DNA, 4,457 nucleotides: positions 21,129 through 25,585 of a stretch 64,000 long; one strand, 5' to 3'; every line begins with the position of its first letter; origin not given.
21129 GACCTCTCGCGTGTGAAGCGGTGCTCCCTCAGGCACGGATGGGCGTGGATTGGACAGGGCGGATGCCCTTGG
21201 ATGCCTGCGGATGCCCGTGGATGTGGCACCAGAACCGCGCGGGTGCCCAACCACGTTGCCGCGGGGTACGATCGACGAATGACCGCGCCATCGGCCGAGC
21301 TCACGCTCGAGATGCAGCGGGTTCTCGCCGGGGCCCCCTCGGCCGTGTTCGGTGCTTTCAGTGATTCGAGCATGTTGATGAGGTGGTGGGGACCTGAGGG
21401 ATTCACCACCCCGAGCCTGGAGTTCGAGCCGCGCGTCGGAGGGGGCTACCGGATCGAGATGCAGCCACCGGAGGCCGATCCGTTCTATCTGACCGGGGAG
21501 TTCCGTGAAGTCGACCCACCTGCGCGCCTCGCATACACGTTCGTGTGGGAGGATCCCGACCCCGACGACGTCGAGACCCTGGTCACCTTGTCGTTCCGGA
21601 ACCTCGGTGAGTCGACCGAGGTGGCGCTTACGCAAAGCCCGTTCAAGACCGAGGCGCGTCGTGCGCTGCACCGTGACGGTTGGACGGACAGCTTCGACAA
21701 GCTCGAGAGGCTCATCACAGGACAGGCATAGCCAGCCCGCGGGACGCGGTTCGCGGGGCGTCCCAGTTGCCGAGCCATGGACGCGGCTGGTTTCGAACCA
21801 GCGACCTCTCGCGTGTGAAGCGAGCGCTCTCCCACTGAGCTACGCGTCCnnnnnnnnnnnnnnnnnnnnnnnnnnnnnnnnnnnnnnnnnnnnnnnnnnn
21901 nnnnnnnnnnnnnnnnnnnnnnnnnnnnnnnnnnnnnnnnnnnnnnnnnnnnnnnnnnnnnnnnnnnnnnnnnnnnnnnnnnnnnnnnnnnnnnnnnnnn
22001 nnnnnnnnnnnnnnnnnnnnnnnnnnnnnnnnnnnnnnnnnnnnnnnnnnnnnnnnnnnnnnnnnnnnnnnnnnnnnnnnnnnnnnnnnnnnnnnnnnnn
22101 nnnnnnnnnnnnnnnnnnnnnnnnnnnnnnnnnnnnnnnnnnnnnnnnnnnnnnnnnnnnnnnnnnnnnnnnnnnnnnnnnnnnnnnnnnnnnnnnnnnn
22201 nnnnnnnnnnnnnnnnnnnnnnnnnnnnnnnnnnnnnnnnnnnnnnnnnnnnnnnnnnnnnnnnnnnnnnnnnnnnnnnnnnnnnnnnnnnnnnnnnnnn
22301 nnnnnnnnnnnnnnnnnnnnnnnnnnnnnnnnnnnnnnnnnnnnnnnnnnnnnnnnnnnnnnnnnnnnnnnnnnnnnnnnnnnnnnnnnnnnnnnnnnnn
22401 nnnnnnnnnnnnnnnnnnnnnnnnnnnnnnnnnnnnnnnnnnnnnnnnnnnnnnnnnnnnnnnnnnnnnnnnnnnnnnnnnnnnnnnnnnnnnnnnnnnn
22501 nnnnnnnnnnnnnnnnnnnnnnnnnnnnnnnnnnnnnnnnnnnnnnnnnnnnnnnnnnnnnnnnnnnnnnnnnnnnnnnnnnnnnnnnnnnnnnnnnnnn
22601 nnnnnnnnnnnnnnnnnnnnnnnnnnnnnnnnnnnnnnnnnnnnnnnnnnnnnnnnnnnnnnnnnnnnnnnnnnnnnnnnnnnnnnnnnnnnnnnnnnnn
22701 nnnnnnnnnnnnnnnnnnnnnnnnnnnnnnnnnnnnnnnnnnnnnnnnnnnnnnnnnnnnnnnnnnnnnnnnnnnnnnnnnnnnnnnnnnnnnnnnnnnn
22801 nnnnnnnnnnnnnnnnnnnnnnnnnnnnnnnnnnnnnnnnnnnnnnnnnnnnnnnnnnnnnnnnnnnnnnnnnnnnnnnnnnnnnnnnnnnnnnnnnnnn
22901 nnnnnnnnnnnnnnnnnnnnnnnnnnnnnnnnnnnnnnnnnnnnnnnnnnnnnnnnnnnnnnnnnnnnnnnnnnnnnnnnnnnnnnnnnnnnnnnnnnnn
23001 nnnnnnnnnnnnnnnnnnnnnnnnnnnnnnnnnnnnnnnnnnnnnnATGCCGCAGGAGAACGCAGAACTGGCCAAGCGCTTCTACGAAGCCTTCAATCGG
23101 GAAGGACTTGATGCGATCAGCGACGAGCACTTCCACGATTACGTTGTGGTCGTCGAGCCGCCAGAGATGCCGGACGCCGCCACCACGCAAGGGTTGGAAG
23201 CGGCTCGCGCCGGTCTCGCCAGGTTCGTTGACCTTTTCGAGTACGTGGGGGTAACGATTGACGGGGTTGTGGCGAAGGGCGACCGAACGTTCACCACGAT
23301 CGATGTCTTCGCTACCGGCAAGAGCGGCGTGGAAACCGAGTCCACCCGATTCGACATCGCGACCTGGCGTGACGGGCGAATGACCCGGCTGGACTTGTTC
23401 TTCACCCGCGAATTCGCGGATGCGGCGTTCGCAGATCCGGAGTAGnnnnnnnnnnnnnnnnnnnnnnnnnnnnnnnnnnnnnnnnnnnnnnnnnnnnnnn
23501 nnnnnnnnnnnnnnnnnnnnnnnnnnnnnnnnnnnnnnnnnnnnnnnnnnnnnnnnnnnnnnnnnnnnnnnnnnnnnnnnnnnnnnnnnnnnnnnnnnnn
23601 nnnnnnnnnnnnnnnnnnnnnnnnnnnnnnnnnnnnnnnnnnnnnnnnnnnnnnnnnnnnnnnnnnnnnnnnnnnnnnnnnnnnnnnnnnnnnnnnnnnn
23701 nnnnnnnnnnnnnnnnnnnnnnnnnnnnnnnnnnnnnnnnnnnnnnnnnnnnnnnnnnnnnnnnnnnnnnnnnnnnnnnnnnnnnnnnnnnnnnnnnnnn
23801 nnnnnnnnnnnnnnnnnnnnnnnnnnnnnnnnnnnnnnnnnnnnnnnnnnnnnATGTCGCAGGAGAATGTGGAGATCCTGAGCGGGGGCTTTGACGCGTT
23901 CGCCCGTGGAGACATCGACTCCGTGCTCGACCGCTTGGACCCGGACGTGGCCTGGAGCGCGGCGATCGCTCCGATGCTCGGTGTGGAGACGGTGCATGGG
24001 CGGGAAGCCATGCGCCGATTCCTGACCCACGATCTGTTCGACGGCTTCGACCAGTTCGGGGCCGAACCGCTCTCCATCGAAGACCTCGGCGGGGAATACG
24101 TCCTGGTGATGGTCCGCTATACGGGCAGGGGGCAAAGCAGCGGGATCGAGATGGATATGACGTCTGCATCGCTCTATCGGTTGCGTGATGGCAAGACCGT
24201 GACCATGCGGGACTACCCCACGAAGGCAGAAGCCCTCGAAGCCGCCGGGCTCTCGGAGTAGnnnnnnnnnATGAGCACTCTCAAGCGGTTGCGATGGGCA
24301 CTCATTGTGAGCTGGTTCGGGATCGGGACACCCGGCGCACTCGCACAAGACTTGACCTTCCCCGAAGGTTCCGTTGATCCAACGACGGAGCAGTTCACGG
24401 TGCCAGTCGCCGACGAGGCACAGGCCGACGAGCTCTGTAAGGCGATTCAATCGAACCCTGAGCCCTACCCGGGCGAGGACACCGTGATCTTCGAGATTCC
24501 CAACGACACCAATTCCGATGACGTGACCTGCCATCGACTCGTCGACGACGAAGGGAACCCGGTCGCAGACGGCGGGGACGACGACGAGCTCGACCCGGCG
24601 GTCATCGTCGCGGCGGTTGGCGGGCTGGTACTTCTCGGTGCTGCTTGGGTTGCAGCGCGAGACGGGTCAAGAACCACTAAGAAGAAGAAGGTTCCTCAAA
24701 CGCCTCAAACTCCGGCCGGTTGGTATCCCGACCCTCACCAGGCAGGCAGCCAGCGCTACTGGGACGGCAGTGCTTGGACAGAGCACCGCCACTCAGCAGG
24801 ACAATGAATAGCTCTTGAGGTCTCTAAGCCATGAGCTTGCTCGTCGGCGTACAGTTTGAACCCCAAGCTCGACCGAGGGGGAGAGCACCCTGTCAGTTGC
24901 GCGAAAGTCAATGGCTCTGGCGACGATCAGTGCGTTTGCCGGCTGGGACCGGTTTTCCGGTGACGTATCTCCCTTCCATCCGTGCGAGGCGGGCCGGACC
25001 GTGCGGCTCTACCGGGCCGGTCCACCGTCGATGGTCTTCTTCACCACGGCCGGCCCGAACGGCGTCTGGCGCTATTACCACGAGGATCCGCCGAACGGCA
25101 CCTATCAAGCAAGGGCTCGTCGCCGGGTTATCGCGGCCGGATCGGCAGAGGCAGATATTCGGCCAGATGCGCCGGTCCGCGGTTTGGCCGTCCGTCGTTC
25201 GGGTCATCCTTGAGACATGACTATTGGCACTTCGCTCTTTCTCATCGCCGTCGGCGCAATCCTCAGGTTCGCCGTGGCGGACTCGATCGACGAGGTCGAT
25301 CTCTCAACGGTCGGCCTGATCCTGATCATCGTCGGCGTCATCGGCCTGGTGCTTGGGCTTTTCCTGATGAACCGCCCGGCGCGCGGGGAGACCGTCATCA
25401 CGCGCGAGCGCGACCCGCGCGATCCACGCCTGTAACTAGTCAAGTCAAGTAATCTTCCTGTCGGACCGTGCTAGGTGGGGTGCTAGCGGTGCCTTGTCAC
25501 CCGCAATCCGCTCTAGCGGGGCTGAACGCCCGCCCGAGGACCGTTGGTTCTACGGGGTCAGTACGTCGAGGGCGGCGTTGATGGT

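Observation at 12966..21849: Array of tRNA-Val 3'-half repeats splits about 8.9 kb into small gene modules with no recombinase in sight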

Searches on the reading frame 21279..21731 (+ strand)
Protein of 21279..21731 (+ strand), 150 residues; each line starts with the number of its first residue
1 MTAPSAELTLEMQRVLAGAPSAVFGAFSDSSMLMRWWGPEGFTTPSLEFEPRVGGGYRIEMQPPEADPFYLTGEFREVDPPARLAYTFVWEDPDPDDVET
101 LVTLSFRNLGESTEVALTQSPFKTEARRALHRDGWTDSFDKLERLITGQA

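Call 95: find_homologous_proteins(query=window:21279-21731:+, max_evalue=1e-30)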
Query window:21279-21731:+ (150 aa): 4283 proteins with E <= 1e-30 among 4528 candidates; the best 120 are listed.
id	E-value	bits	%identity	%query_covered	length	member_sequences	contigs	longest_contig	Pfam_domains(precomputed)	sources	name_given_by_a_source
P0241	8.0e-94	329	99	100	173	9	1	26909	PF08327.18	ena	-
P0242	8.3e-81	287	83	100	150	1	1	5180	PF08327.18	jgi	jgi:uncharacterized protein YndB with AHSA1/START domain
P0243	4.4e-80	285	85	100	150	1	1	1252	PF08327.18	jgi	-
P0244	5.9e-80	284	86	100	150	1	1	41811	PF08327.18,PF10604.16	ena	-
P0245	1.8e-79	283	84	100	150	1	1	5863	PF08327.18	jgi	-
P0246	3.1e-79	282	84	100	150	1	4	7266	PF08327.18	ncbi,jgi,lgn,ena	ncbi:MAG TPA: SRPBCC domain-containing protein [Solirubrobacterales bacterium]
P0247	6.2e-79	281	83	99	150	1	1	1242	PF08327.18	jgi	jgi:uncharacterized protein YndB with AHSA1/START domain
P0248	9.3e-79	280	84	99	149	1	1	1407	PF08327.18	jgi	jgi:uncharacterized protein YndB with AHSA1/START domain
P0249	1.4e-78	280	83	100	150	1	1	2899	PF08327.18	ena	-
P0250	3.7e-78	278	84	100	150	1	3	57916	PF08327.18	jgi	jgi:uncharacterized protein YndB with AHSA1/START domain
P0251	4.7e-78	278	84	98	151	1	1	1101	PF08327.18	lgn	-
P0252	6.4e-78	278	83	99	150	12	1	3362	PF08327.18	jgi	jgi:uncharacterized protein YndB with AHSA1/START domain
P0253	6.4e-78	278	83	100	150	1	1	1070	PF08327.18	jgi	jgi:uncharacterized protein YndB with AHSA1/START domain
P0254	1.7e-77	276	83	100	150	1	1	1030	PF08327.18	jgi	jgi:uncharacterized protein YndB with AHSA1/START domain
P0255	2.3e-77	276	83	99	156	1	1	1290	PF08327.18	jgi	jgi:uncharacterized protein YndB with AHSA1/START domain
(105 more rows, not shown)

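Call 96: find_encoding_contigs(protein=P0241, flank=10000, max_places=6)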
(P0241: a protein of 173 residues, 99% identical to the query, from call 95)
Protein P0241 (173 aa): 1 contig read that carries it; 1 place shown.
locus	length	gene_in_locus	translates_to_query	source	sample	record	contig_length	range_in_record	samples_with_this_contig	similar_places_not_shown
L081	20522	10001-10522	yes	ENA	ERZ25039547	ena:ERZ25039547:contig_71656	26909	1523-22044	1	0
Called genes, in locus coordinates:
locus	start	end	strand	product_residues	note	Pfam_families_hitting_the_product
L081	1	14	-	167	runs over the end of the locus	PF01266:DAO (faint), PF07992:Pyr_redox_2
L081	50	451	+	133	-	PF07883:Cupin_2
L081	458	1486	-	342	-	PF00248:Aldo_ket_red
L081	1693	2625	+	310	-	PF24684:Vgb_lyase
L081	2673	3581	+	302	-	PF00561:Abhydrolase_1, PF12146:Hydrolase_4, PF12697:Abhydrolase_6, PF08386:Abhydrolase_4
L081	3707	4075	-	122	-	-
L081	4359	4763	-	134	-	PF01042:Ribonuc_L-PSP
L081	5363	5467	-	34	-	-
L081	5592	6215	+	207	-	PF07228:SpoIIE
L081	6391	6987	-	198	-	-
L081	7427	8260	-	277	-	PF27479:YjdH (faint)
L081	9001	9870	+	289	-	-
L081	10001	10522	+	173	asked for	PF08327:AHSA1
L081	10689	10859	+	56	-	-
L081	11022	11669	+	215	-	PF20589:DUF6790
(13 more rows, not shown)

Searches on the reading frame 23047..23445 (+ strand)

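Call 9: search_protein_families(library=pfam, proteins=[window:23047-23445:+], max_evalue=0.01)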
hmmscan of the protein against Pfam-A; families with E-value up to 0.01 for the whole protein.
window:23047-23445:+ (132 aa): 3 families
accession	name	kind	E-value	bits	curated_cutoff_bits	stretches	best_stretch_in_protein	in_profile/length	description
PF12680.13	SnoaL_2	-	2.9e-12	47.5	27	1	10-114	2-101/102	SnoaL-like domain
PF07366.18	SnoaL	-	3.6e-05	24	28.4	1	8-92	2-82/126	SnoaL-like polyketide cyclase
PF20409.4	SnoaL_5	-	0.00023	22.1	24.1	1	5-67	3-65/118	SnoaL-like domain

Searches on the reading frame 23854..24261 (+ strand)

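Call 9: search_protein_families(library=pfam, proteins=[window:23854-24261:+], max_evalue=0.01)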
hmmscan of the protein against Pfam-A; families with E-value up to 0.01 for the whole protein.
window:23854-24261:+ (135 aa): 3 families
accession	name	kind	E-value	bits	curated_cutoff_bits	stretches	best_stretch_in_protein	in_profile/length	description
PF12680.13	SnoaL_2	-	4.4e-13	50.1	27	1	13-116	5-100/102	SnoaL-like domain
PF14534.12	DUF4440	-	0.00025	21.9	25.2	1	13-114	9-104/107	Domain of unknown function (DUF4440)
PF07366.18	SnoaL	-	0.00031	21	28.4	1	15-128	10-123/126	SnoaL-like polyketide cyclase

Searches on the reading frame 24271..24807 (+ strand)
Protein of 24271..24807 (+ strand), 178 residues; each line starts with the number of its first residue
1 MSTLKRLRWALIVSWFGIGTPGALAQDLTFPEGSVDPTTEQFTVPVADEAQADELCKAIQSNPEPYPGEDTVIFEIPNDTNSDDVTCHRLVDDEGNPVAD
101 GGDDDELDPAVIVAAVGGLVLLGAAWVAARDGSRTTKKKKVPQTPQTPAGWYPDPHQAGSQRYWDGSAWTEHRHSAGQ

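Call 9: search_protein_families(library=pfam, proteins=[window:24271-24807:+], max_evalue=0.01)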
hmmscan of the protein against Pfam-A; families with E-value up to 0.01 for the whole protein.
window:24271-24807:+ (178 aa): 1 family
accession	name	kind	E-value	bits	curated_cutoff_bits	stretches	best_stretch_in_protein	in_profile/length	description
PF10708.14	DUF2510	-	7.3e-12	45.2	24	1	149-177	1-30/35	Protein of unknown function (DUF2510)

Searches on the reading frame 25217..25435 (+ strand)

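Call 22: search_protein_families(library=pfam, proteins=[window:25217-25435:+], max_evalue=0.01)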
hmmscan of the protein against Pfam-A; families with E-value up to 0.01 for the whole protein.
window:25217-25435:+ (72 aa): 3 families
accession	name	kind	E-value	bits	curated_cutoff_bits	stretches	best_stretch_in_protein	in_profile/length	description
PF20059.4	DUF6458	-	2.6e-13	50.4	27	1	1-62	1-62/78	Domain of unknown function (DUF6458)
PF03994.20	DUF350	-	0.0012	19.3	26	1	3-51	48-97/133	Domain of Unknown Function (DUF350)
PF23636.1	DUF7144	-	0.0079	16.8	27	0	21-56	34-69/115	Domain of unknown function (DUF7144)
